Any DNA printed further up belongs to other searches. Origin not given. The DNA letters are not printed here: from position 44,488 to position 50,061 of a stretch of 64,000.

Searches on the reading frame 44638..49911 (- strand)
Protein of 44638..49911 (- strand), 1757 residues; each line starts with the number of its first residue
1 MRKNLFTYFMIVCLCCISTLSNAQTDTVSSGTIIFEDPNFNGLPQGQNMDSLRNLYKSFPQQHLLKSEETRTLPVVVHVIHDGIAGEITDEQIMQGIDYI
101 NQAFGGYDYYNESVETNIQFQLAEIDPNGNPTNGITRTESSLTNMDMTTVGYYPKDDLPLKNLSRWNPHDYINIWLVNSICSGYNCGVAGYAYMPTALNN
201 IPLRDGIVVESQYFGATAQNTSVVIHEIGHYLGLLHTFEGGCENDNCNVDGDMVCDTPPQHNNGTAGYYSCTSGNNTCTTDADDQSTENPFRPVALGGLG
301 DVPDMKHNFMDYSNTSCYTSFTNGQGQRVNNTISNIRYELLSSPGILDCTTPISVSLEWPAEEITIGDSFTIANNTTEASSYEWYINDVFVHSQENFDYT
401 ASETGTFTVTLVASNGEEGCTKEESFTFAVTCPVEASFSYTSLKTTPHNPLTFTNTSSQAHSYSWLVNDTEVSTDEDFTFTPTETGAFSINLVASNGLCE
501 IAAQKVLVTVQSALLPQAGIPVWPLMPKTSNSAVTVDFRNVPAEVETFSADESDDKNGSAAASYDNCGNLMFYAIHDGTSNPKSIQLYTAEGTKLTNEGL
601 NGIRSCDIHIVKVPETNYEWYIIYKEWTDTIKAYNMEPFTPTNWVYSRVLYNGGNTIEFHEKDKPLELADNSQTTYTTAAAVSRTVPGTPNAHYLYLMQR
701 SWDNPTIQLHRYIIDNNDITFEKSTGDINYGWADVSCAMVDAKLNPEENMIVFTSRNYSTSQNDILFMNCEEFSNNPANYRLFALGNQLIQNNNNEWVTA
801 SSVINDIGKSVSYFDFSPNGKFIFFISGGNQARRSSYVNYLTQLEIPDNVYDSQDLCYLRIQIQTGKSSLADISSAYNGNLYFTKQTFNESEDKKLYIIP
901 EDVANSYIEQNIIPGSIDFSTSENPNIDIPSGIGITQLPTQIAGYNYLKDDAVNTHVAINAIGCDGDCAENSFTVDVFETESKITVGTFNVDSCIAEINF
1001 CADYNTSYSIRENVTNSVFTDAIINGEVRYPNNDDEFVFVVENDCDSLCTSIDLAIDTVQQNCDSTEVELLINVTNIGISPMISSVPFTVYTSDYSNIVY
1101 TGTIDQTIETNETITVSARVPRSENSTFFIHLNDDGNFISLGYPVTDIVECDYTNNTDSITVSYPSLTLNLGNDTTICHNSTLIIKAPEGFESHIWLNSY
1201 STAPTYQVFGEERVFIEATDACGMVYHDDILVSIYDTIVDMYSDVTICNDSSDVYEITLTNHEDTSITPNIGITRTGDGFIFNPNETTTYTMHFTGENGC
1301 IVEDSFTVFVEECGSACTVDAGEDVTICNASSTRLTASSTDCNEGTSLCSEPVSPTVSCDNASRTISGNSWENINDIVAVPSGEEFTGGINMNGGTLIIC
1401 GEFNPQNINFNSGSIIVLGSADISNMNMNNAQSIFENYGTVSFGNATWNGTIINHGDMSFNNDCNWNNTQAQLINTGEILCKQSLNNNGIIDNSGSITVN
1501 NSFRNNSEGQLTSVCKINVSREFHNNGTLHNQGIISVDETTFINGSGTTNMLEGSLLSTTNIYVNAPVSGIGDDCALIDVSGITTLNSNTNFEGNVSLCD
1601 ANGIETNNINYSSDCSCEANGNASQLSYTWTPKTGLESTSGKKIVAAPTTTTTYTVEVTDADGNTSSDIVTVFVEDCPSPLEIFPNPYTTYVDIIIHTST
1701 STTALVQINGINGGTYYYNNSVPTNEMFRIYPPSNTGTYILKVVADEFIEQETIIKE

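Call 5: search_protein_families(library=pfam, proteins=[window:44638-49911:-], max_evalue=0.01)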
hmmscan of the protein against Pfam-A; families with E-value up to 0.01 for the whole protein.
window:44638-49911:- (1757 aa): 8 families
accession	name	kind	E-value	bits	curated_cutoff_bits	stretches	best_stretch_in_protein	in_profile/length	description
PF05572.19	Peptidase_M43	-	1.7e-14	54.4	23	1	165-333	11-151/152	Pregnancy-associated plasma protein-A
PF16820.11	PKD_3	-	5.7e-13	49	26.3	2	444-496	14-68/68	PKD-like domain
PF06832.18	BiPBP_C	-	4.7e-08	33.3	26.8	0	378-417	44-84/90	Penicillin-Binding Protein C-terminus Family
PF13688.12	Reprolysin_5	-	2.4e-07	31.6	27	1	100-251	29-173/196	Metallo-peptidase family M12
PF00801.26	PKD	-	7.6e-07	29.5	23.5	0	448-506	14-77/80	PKD domain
PF13582.12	Reprolysin_3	-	0.00012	23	22.4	1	177-237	66-123/123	Metallo-peptidase family M12B Reprolysin-like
PF18911.6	PKD_4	-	0.0018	18.7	27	0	375-429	30-84/85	PKD domain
PF00413.30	Peptidase_M10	-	0.0073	16.6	24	0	219-237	107-125/159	Matrixin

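Call 6: search_protein_families(library=ncbifam, proteins=[window:44638-49911:-], max_evalue=0.01)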
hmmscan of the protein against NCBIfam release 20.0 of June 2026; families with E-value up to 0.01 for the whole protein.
window:44638-49911:- (1757 aa): 2 families
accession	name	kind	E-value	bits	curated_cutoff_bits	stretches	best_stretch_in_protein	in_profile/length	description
TIGR03952.1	metzin_BF0631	equivalog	3.1e-20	72.5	208.1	2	65-208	40-184/351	zinc-dependent metalloproteinase lipoprotein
TIGR04183.1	Por_Secre_tail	domain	0.00089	19.2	23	1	1683-1756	1-71/72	T9SS type A sorting domain-containing protein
